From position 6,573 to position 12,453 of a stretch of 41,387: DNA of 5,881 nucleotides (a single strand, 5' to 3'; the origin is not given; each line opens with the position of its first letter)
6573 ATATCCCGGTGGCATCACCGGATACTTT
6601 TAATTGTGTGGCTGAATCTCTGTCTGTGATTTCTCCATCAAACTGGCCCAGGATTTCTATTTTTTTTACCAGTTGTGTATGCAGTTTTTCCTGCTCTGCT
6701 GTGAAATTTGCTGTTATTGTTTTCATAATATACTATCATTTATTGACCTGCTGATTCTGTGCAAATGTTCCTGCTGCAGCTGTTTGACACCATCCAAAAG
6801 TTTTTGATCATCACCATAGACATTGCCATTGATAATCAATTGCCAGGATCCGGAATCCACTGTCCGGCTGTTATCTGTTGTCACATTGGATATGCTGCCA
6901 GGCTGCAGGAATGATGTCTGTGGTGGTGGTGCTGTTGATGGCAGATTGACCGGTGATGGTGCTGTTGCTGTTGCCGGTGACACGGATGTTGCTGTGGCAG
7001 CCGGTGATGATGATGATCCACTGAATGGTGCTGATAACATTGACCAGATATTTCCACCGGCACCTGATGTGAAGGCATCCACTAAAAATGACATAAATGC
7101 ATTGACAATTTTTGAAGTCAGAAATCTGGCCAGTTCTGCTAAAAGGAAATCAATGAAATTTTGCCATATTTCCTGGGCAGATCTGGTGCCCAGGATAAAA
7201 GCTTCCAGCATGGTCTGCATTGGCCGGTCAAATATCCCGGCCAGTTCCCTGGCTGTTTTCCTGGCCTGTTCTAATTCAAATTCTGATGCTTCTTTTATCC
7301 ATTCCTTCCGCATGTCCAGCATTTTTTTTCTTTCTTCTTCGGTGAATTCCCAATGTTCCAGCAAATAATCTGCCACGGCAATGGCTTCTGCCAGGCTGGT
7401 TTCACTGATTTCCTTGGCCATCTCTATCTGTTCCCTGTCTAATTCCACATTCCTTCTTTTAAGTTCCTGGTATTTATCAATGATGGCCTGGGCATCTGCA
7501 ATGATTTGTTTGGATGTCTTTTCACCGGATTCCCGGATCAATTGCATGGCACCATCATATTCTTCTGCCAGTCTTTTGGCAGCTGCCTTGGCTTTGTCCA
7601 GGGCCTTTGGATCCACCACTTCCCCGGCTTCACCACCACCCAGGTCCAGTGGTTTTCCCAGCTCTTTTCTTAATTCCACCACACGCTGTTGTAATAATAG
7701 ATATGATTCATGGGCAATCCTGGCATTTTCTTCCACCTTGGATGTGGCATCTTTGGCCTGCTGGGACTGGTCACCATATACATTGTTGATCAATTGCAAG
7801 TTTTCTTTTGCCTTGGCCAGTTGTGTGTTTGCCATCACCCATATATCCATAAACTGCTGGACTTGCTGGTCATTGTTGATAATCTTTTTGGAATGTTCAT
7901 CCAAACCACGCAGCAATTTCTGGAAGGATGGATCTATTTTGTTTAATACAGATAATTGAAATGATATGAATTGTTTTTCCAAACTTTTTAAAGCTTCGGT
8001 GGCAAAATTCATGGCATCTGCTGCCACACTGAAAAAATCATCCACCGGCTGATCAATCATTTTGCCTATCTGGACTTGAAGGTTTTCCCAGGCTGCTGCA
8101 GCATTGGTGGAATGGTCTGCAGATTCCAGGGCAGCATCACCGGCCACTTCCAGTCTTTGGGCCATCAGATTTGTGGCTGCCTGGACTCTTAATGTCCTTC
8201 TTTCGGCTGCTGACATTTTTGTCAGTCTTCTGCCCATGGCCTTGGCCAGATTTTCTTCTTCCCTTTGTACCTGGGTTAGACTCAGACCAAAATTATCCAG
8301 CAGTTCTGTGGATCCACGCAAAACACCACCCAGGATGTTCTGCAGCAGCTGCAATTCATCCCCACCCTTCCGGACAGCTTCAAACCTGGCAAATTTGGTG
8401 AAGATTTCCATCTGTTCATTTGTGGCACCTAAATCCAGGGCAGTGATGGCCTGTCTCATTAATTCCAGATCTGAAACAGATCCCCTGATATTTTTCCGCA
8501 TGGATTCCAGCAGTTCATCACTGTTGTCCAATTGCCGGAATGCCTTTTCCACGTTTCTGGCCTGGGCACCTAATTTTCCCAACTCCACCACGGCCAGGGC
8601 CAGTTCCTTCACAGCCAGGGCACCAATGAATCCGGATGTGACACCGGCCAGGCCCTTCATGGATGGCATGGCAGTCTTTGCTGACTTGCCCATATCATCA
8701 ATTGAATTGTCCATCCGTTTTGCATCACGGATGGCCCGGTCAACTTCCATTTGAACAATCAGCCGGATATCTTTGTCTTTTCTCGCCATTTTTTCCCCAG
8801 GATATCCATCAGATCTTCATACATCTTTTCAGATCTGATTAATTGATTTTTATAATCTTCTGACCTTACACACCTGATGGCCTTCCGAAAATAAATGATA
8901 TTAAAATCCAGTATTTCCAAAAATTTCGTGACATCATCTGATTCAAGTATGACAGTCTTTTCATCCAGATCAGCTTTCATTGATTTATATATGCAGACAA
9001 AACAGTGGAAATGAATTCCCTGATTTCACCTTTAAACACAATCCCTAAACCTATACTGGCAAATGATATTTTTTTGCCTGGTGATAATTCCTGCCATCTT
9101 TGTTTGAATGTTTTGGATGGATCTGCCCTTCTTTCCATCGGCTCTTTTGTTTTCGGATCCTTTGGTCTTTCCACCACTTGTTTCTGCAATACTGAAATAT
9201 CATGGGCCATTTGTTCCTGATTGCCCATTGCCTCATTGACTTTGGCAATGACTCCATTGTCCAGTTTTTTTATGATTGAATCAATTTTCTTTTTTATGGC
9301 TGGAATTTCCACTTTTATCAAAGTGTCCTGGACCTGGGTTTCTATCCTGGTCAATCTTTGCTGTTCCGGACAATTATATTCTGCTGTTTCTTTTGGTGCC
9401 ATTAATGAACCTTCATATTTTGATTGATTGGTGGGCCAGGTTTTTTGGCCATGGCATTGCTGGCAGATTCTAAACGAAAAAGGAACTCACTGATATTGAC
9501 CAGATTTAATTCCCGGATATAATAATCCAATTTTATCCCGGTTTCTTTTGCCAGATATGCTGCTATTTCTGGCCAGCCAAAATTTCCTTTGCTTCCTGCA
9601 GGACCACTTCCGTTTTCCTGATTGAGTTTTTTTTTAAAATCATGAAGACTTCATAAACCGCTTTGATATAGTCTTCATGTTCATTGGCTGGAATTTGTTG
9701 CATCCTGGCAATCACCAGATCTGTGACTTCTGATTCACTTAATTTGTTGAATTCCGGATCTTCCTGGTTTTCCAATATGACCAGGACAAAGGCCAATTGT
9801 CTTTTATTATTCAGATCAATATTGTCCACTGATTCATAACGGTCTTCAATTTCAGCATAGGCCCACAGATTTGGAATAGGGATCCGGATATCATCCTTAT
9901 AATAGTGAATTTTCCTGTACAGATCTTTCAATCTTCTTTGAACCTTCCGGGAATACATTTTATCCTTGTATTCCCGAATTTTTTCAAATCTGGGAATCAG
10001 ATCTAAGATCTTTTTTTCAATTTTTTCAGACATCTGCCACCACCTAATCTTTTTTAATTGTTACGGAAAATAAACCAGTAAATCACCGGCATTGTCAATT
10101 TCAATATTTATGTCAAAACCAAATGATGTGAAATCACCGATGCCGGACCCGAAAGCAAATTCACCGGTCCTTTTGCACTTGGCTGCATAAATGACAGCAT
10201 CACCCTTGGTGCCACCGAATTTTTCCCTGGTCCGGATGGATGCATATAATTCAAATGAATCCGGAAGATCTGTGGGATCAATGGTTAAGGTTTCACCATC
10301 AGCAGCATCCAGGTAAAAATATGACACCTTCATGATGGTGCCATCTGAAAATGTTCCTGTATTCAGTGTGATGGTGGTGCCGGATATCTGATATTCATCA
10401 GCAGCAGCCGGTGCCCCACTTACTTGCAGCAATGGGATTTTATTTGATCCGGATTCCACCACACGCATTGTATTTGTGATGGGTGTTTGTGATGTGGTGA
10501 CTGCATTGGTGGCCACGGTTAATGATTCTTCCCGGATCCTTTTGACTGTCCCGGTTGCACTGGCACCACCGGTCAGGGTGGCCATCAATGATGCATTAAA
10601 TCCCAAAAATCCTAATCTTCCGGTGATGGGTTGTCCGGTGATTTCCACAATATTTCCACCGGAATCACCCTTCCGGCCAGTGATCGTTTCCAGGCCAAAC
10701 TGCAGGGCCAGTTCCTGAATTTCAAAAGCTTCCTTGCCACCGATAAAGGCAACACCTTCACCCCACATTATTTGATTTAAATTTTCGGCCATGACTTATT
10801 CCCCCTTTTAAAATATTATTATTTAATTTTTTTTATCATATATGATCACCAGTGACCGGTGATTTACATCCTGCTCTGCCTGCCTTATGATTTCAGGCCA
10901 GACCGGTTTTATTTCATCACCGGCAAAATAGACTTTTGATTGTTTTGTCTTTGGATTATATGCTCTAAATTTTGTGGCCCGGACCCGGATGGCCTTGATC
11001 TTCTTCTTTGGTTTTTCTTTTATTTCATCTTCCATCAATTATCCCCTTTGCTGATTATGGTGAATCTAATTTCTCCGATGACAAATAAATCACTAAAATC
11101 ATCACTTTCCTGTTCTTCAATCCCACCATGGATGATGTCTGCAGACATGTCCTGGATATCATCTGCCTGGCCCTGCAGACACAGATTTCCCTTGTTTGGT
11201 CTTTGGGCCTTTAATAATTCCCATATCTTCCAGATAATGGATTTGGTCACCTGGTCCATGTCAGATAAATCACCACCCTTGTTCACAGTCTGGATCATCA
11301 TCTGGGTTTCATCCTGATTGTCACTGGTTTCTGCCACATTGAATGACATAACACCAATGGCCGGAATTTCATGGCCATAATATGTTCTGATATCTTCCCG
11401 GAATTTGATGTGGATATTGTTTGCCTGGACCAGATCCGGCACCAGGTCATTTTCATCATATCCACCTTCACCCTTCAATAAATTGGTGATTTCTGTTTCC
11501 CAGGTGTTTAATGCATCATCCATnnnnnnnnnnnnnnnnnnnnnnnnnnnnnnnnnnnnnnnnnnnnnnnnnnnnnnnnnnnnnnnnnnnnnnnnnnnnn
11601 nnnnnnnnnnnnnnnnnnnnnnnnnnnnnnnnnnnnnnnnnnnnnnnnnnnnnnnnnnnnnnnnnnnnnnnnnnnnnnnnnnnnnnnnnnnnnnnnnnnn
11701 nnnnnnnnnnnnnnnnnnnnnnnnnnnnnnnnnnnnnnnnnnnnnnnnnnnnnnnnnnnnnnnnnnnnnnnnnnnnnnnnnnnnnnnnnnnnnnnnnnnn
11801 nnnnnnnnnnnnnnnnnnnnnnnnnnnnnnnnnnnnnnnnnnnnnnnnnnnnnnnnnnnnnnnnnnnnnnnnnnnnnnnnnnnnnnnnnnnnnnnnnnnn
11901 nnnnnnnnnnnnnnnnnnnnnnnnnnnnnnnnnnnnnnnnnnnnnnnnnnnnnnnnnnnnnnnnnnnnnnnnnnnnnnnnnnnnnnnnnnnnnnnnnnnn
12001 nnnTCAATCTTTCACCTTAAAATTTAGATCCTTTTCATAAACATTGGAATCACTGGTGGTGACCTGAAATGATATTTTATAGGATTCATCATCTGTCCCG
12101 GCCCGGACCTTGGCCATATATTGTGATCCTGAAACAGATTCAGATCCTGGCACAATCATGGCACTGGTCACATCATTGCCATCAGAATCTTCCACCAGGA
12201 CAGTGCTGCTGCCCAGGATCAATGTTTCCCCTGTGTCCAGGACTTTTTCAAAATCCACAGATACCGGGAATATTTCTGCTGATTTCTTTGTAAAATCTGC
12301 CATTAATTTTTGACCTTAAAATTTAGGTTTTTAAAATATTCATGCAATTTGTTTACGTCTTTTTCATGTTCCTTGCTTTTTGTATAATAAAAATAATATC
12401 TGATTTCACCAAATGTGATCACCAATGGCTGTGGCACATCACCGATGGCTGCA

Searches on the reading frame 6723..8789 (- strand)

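Call 8: search_protein_families(library=phrogs, proteins=[window:6723-8789:-], max_evalue=0.01)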
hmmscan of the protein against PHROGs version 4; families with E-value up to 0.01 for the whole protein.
window:6723-8789:- (688 aa): 2 families
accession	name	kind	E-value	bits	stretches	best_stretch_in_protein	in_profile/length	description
phrog_32115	-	unknown function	7.9e-11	41.5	1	73-244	121-274/1310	-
phrog_1538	-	tail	0.0019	18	0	1-509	1-530/811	tail length tape measure protein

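Call 111: search_protein_families(library=pfam, proteins=[window:6723-8789:-], max_evalue=0.001)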
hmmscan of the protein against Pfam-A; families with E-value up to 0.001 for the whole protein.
window:6723-8789:- (688 aa): 0 families

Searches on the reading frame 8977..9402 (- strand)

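Call 8: search_protein_families(library=phrogs, proteins=[window:8977-9402:-], max_evalue=0.01)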
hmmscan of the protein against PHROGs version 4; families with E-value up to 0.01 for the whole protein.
window:8977-9402:- (141 aa): 2 families
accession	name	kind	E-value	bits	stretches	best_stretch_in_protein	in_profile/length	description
phrog_95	-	integration and excision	0.00015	21.5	1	22-109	452-540/651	integrase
phrog_37336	-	unknown function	0.0065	18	1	13-52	13-52/146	-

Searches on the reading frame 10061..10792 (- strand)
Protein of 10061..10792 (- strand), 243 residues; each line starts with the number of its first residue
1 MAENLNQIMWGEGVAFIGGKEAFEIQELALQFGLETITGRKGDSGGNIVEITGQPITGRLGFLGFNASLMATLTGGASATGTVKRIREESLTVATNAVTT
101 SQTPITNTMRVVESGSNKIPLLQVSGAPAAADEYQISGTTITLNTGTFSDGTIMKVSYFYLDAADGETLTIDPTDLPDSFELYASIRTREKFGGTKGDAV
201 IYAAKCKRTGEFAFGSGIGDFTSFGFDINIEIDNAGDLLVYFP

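Call 5: search_protein_families(library=pfam, proteins=[window:10061-10792:-], max_evalue=0.1)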
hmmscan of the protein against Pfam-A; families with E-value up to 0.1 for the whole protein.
window:10061-10792:- (243 aa): 0 families

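Call 6: search_protein_families(library=phrogs, proteins=[window:10061-10792:-], max_evalue=0.01)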
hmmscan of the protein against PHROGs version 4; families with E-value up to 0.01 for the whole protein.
window:10061-10792:- (243 aa): 1 family
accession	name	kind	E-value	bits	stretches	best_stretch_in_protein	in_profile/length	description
phrog_2729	-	head and packaging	1.7e-17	64.6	1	64-236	70-237/252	virion structural protein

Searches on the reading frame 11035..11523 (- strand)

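Call 5: search_protein_families(library=pfam, proteins=[window:11035-11523:-], max_evalue=0.1)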
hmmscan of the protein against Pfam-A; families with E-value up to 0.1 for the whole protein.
window:11035-11523:- (162 aa): 1 family
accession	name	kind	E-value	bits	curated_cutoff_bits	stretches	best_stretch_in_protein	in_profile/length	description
PF22720.1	SNaCT14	-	0.069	13.9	27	1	23-84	98-154/186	Short NACHT-associated C-Terminal domain, family 14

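Call 6: search_protein_families(library=phrogs, proteins=[window:11035-11523:-], max_evalue=0.01)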
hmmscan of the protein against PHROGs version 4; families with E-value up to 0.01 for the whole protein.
window:11035-11523:- (162 aa): 0 families

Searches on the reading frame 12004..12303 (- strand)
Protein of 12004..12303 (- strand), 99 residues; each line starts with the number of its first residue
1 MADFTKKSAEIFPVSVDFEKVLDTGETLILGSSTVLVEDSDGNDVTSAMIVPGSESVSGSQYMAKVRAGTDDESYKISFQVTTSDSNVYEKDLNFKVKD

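Call 5: search_protein_families(library=pfam, proteins=[window:12004-12303:-], max_evalue=0.1)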
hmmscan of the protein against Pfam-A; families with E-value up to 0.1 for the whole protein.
window:12004-12303:- (99 aa): 2 families
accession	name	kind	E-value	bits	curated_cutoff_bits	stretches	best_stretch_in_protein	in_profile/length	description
PF23148.1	Gp77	-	5e-09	37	27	1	6-93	1-81/84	Podophage GP4 fiber-tail adaptor protein gp77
PF04234.18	CopC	-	0.00061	21.2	23.3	1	15-97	23-92/92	CopC domain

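Call 6: search_protein_families(library=phrogs, proteins=[window:12004-12303:-], max_evalue=0.01)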
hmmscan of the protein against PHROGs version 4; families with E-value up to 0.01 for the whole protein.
window:12004-12303:- (99 aa): 1 family
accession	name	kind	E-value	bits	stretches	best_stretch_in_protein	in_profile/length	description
phrog_4137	-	unknown function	2.5e-05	24.7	1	3-98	261-347/349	-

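Call 14: search_protein_families(library=ncbifam, proteins=[window:12004-12303:-], max_evalue=0.1)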
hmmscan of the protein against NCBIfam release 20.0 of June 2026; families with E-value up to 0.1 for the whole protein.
window:12004-12303:- (99 aa): 0 families

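Call 61: search_solved_structures(query=window:12007-12303:-, max_evalue=10, show_alignments=2)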
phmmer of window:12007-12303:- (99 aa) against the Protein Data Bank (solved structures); distinct sequences matched with E-value up to 10: 0.

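Call 110: search_solved_structures(query=A7, max_evalue=1, show_alignments=4)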
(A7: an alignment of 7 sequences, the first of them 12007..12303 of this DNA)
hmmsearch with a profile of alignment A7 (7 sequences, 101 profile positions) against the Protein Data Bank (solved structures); distinct sequences matched with E-value up to 1: 2.
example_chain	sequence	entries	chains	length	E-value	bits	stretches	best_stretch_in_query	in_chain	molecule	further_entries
8jou_D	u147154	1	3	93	2.2e-30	107.9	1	1-101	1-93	Virion-associated phage protein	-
9avk_A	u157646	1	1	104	0.66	13.2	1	39-98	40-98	YSIRK signal domain/LPXTG anchor domain surface protein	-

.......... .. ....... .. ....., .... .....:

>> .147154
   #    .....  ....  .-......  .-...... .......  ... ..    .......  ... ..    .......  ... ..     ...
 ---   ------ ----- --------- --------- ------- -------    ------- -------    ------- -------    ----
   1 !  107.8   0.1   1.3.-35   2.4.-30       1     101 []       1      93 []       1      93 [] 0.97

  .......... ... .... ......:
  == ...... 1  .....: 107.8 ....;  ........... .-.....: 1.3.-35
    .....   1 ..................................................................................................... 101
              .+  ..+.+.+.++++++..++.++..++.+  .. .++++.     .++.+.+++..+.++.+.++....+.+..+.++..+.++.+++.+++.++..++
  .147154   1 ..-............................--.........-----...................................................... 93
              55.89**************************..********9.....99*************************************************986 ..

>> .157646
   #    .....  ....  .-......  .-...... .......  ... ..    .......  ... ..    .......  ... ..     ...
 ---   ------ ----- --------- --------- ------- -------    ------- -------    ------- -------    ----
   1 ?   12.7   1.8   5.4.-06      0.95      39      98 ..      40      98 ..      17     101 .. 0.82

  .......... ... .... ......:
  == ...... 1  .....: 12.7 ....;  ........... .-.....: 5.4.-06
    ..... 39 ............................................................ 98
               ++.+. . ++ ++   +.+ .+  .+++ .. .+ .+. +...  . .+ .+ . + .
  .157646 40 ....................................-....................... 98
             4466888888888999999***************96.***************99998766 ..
